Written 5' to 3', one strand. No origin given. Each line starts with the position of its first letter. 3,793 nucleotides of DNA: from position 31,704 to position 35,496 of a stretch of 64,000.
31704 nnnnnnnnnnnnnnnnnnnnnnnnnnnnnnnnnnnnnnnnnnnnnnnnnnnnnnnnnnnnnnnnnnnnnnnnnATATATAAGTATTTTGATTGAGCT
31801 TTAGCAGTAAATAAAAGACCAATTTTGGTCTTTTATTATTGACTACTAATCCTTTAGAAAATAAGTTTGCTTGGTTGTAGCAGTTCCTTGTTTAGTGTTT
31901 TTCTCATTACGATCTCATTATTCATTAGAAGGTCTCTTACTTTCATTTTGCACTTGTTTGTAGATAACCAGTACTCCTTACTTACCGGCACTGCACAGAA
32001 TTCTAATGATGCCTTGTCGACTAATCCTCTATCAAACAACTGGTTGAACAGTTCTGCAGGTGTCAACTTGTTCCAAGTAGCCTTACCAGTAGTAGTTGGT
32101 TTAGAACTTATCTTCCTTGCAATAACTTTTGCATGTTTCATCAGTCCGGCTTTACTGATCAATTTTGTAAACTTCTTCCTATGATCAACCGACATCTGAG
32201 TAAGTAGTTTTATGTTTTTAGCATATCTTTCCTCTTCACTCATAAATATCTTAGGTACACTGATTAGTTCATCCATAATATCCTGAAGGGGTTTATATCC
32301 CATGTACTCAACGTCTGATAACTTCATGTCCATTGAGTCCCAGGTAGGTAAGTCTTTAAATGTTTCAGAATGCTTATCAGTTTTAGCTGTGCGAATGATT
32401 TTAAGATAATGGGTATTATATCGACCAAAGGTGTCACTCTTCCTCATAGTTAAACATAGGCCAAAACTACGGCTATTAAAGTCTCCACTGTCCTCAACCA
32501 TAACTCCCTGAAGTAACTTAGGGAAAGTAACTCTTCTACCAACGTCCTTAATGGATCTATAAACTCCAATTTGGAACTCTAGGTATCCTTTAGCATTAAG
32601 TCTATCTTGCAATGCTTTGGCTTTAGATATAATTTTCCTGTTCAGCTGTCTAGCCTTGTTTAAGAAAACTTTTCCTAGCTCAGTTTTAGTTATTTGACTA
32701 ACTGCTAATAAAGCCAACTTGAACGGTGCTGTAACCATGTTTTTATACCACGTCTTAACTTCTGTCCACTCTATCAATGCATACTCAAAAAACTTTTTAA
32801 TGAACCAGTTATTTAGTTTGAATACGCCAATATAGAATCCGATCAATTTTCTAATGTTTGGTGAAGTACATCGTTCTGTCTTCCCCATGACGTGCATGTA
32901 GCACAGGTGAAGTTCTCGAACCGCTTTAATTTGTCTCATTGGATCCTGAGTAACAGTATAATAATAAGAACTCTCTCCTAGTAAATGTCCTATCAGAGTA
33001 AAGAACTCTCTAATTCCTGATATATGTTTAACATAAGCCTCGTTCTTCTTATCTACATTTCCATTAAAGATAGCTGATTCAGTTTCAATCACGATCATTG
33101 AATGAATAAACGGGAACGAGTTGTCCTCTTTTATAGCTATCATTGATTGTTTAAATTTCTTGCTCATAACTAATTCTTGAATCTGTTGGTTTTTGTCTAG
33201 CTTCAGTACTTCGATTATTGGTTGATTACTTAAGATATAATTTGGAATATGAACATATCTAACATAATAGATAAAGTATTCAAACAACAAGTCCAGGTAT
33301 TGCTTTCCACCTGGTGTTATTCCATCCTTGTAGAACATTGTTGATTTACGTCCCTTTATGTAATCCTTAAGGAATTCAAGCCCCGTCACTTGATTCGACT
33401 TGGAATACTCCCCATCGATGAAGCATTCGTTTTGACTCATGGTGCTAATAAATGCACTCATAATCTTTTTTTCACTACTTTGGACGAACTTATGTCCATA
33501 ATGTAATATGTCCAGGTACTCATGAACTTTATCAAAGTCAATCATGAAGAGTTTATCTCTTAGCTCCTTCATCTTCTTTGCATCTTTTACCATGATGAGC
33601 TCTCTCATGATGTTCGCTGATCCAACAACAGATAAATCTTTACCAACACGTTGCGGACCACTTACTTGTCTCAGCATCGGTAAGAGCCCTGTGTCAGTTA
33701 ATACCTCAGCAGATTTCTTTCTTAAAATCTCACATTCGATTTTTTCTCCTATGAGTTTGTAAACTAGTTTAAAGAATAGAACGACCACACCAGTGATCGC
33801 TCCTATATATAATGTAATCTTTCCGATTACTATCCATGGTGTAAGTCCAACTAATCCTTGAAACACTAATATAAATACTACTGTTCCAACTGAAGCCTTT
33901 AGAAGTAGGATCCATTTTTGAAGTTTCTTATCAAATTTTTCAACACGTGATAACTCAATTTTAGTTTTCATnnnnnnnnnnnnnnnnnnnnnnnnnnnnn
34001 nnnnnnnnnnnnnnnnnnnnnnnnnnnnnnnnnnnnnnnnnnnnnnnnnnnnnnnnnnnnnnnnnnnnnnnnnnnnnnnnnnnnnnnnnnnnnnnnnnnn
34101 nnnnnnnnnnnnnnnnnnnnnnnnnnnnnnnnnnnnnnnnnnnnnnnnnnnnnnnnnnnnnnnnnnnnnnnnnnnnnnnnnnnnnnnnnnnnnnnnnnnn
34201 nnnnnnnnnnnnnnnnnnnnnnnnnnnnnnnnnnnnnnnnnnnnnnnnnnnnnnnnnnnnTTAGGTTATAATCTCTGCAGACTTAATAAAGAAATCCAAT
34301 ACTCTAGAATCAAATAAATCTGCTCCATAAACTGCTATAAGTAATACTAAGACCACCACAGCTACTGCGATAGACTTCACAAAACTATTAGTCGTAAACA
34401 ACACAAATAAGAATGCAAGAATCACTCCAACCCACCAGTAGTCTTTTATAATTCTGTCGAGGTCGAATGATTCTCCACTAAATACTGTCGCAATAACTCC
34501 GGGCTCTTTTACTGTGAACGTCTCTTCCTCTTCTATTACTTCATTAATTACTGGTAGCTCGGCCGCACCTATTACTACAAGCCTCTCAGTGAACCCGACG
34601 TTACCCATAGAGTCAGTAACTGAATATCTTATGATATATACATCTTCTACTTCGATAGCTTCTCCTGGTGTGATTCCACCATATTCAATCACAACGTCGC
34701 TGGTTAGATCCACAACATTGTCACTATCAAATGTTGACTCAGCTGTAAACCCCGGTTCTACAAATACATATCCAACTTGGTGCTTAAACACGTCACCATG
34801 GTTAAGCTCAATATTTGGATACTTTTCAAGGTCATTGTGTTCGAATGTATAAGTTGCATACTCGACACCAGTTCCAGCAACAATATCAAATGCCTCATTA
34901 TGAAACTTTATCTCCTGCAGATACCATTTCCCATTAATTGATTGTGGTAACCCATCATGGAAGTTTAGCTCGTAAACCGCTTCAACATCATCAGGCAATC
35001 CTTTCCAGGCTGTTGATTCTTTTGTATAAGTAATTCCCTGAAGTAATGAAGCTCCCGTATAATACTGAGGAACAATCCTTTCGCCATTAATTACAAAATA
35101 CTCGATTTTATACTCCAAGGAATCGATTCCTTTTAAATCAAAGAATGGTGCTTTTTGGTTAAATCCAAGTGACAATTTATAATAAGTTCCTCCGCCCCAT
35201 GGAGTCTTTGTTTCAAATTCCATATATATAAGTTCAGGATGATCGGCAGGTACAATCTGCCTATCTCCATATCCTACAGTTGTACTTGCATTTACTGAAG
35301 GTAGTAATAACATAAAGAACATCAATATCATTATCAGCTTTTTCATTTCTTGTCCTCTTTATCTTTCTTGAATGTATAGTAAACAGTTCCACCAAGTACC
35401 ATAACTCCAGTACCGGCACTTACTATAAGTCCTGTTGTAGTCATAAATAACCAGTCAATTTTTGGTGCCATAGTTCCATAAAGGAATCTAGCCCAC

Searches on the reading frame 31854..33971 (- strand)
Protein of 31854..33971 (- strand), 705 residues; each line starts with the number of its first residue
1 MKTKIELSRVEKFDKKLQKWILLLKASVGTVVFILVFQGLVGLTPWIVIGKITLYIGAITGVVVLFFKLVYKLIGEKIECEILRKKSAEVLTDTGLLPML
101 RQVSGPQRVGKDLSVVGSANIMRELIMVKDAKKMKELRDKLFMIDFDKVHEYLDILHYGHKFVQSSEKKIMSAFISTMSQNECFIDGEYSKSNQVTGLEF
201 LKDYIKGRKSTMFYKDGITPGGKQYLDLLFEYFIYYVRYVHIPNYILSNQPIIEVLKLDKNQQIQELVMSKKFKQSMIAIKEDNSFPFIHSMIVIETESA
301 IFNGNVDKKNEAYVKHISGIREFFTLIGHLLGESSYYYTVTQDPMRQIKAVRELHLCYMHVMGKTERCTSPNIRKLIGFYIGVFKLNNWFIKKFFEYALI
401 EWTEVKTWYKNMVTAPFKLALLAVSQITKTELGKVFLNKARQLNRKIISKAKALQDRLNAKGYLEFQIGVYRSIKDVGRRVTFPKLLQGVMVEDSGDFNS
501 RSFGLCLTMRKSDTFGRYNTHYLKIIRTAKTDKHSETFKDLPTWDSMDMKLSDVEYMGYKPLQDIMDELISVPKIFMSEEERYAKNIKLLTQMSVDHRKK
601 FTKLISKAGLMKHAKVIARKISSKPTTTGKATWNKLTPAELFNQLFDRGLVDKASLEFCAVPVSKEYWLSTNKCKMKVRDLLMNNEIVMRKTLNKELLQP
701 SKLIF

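Call 10: search_protein_families(library=pfam, proteins=[window:31854-33971:-])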
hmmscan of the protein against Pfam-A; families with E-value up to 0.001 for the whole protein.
window:31854-33971:- (705 aa): 0 families

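Call 13: search_protein_families(library=phrogs, proteins=[window:31854-33971:-])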
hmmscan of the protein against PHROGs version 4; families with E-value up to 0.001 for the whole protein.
window:31854-33971:- (705 aa): 0 families

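Call 30: find_encoding_contigs(protein=window:31854-33971:-, flank=10000, max_places=10)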
Protein window:31854-33971:- (705 aa): 2 contigs read that carry it; 1 place shown.
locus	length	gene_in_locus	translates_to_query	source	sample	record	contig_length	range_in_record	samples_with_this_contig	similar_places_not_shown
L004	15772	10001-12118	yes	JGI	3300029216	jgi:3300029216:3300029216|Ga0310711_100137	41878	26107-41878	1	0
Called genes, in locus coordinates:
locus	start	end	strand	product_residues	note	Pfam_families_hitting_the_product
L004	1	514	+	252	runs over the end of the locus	PF01555:N6_N4_Mtase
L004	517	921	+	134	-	-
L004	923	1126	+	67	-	-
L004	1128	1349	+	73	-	-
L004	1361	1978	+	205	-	-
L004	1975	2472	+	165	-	-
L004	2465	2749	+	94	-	-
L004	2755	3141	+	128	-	-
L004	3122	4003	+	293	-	-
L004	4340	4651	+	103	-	-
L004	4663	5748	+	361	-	-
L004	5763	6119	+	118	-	-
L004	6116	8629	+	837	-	-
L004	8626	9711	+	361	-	-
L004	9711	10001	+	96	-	-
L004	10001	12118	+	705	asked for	-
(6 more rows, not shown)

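Call 37: search_protein_families(library=ncbifam, max_evalue=0.01, proteins=[window:31854-33971:-])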
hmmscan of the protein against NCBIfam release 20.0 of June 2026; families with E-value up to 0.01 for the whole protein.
window:31854-33971:- (705 aa): 0 families

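Call 39: find_homologous_proteins(query=window:31854-33971:-)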
Query window:31854-33971:- (705 aa): 3 proteins with E <= 0.001 among 8000 candidates.
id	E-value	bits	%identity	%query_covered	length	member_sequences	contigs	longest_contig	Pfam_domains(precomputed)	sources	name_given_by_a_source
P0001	0.0e+0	1575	100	100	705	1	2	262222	-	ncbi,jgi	-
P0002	2.3e-184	633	48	91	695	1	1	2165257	-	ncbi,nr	ncbi:hypothetical protein KHQ82_05380 [Mycoplasmatota bacterium]|nr:hypothetical protein KHQ82_05380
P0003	1.1e-92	330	34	88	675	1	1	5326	-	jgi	-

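Call 40: find_encoding_contigs(protein=P0002, flank=10000, max_places=5)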
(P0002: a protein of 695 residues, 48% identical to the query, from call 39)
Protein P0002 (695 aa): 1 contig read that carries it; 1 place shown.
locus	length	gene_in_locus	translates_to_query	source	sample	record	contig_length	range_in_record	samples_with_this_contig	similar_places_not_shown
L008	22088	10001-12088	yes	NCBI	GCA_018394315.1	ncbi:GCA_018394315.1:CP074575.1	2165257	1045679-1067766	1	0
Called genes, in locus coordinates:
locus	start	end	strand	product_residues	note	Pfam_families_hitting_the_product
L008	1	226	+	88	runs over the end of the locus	-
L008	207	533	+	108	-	-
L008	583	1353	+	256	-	PF01555:N6_N4_Mtase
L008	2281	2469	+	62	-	-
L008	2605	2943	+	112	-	-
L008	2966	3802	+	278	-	-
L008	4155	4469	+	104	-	-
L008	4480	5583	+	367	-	-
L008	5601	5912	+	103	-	-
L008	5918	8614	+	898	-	-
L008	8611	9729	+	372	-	-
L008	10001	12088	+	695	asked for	-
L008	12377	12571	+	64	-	-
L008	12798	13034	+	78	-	-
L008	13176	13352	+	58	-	-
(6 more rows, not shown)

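Call 41: find_encoding_contigs(protein=P0003, flank=10000, max_places=5)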
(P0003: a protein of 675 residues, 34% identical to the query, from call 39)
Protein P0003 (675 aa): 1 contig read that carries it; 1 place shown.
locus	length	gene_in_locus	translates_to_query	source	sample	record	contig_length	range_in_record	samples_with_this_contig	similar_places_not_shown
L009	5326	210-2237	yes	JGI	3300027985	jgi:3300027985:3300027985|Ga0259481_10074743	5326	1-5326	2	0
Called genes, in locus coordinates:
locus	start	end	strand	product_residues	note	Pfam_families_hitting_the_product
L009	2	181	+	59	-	?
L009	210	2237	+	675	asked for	-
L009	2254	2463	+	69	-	-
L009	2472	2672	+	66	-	-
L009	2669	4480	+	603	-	PF16403:Bact_surface_Ig-like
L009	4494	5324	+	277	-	?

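Call 86: search_solved_structures(query=window:31854-33971:-, max_evalue=1)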
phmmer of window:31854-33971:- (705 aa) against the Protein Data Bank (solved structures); distinct sequences matched with E-value up to 1: 2.
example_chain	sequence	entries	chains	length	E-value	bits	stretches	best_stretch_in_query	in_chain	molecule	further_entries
3o98_A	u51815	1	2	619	0.47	12.1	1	328-365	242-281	Bifunctional glutathionylspermidine synthetase/amidase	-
2io7_A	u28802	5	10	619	0.47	12.1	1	328-365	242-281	Bifunctional glutathionylspermidine synthetase/amidase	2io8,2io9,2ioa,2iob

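Call 105: predict_structure(alignment_id=A6)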
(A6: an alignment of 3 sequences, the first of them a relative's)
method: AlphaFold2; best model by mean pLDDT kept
length: 705 residues; sequences in the alignment: 3
mean_pLDDT: 38.2   pTM: 0.25
mean pLDDT of the five models: 38.2, 37.1, 35.6, 35.0, 34.2
residues with pLDDT >= 90: 0; 70-90: 3; 50-70: 143; < 50: 559
segments of 3 or more residues with pLDDT < 50: 1-10, 71-132, 157-166, 209-218, 239-587, 589-638, 640-642, 644-705
pLDDT, mean of each block of 10 residues (from residue 1): 39 62 67 62 59 63 57 42 35 27 24 26 30 59 67 53 47 63 59 54 53 45 62 58 35 26 27 23 23 22 26 27 27 24 25 29 25 29 33 33 37 36 38 40 40 35 32 34 27 29 32 27 25 27 27 30 33 35 46 45 35 27 27 41 46 39 37 40 39 31 23
secondary structure, 60 per line:
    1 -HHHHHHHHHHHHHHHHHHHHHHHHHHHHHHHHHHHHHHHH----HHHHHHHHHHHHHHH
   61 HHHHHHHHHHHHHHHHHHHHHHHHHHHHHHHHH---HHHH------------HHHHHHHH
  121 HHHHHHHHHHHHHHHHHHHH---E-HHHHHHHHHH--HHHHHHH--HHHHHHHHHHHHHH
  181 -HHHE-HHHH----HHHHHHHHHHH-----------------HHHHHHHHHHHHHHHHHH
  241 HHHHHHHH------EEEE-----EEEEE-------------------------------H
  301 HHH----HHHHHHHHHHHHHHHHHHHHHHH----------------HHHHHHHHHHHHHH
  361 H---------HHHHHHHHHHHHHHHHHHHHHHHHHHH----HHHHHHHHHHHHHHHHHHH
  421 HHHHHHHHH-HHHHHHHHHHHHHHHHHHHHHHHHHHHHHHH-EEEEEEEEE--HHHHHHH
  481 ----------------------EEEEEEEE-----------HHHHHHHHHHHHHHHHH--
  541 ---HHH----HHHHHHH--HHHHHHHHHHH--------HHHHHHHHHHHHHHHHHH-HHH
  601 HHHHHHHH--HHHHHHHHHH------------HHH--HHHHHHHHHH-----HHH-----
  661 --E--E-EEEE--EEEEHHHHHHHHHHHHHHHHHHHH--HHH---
elements in order (helices of 4 or more, strands of 3 or more residues): H2-41 H46-93 H97-100 H113-140 H146-155 H158-164 H167-180 H187-190 H195-205 H223-248 E255-258 E264-268 H300-303 H308-330 H347-361 H371-397 H402-429 H431-461 E463-471 H474-480 E503-510 H522-538 H551-557 H560-570 H579-596 H598-608 H611-620 H638-647 E668-671 E674-677 H678-697

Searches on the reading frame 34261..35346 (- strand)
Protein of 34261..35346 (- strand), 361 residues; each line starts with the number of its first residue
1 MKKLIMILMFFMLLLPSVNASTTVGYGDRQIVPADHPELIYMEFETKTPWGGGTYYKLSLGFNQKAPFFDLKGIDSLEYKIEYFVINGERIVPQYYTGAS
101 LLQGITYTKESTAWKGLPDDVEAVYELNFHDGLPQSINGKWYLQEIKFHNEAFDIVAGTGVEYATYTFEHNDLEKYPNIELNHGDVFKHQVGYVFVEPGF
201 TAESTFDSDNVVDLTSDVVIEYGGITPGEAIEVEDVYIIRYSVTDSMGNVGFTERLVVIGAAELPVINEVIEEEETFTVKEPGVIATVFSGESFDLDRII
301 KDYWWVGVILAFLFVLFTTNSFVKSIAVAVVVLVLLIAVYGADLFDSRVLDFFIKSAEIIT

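Call 10: search_protein_families(library=pfam, proteins=[window:34261-35346:-])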
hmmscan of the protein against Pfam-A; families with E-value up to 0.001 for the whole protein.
window:34261-35346:- (361 aa): 0 families

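Call 13: search_protein_families(library=phrogs, proteins=[window:34261-35346:-])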
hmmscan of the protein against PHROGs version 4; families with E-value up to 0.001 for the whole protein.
window:34261-35346:- (361 aa): 1 family
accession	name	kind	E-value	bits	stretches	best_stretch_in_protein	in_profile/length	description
phrog_29214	-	unknown function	4.2e-05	25.4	1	282-356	32-103/106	-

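Call 37: search_protein_families(library=ncbifam, max_evalue=0.01, proteins=[window:34261-35346:-])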
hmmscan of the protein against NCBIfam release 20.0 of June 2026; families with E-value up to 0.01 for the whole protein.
window:34261-35346:- (361 aa): 0 families
